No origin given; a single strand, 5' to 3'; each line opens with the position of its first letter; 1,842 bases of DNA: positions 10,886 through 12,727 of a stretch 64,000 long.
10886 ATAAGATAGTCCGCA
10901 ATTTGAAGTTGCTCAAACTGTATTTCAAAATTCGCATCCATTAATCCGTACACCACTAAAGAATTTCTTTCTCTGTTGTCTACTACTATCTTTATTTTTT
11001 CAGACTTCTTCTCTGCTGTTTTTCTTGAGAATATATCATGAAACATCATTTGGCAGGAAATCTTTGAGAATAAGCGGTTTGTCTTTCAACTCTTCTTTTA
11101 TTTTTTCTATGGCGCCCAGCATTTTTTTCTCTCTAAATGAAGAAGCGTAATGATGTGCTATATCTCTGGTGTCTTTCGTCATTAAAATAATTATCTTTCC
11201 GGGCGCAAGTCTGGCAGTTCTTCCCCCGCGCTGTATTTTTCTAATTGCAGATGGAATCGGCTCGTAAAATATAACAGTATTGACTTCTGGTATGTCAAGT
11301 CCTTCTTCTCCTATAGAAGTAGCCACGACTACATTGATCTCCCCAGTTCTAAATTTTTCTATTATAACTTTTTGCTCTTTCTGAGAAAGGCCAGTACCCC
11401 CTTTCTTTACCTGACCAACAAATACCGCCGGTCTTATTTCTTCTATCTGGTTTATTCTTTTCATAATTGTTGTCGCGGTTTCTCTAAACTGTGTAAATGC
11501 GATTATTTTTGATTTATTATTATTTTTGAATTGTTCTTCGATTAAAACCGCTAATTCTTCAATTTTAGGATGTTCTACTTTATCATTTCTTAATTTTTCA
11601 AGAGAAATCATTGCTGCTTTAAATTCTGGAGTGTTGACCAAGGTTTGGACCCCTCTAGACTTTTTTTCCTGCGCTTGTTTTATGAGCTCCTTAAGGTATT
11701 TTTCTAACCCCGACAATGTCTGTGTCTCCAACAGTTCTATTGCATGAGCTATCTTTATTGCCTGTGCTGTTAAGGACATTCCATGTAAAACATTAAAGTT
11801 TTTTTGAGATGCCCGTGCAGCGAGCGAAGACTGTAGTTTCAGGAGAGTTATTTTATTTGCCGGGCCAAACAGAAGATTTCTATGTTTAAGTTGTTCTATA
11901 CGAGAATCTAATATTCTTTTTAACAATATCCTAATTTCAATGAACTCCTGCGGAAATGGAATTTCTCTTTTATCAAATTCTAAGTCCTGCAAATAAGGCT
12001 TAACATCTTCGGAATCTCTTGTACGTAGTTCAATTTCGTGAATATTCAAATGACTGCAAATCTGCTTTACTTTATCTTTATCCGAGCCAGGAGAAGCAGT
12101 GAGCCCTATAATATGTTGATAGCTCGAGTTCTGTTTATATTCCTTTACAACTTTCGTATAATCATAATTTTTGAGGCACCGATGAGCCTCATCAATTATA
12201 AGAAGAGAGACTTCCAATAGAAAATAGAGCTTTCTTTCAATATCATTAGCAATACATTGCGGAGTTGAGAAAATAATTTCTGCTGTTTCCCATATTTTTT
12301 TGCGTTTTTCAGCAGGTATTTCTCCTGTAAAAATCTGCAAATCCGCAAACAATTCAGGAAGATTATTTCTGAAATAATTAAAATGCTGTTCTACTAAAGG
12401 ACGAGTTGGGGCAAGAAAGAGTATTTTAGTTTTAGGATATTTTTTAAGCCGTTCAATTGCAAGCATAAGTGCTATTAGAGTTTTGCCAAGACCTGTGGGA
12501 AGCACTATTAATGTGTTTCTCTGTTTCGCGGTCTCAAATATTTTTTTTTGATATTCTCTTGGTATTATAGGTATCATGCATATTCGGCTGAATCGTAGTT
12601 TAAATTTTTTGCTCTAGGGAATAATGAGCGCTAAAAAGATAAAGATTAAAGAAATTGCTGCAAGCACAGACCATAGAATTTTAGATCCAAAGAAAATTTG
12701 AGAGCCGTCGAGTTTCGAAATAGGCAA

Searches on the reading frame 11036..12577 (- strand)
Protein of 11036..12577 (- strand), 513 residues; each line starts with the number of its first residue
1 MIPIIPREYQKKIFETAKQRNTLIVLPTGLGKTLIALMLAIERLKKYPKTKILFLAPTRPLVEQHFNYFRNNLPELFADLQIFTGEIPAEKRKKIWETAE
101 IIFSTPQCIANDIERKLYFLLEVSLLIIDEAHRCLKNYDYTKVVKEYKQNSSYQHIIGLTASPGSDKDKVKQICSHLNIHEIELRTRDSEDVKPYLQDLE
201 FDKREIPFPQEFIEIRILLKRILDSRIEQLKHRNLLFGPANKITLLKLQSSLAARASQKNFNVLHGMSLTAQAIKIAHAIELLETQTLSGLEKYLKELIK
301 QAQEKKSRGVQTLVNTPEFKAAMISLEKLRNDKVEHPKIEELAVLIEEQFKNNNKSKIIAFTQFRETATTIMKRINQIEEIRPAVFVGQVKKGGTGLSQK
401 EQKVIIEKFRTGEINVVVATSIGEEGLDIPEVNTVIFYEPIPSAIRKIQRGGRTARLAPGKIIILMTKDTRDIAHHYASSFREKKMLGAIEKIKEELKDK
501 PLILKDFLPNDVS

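Call 55: search_protein_families(library=pfam, proteins=[window:11036-12577:-], max_evalue=0.0001)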
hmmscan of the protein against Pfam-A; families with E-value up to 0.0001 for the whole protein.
window:11036-12577:- (513 aa): 5 families
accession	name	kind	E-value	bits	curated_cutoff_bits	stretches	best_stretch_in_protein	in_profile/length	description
PF00270.35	DEAD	-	5.5e-29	101.5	26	1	8-166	2-163/167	DEAD/DEAH box helicase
PF04851.21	ResIII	-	4.3e-25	89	22.5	1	6-163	4-162/164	Type III restriction enzyme, res subunit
PF00271.37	Helicase_C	-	1e-22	80.9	23.5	1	341-457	5-109/110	Helicase conserved C-terminal domain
PF21210.2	RNA_helicase_helical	-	5.2e-14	52.7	27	1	241-323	25-107/108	Putative ATP-dependent RNA helicase, helical bundle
PF18766.7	SWI2_SNF2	-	2.9e-06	27.5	26.7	1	16-170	15-162/221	SWI2/SNF2 ATPase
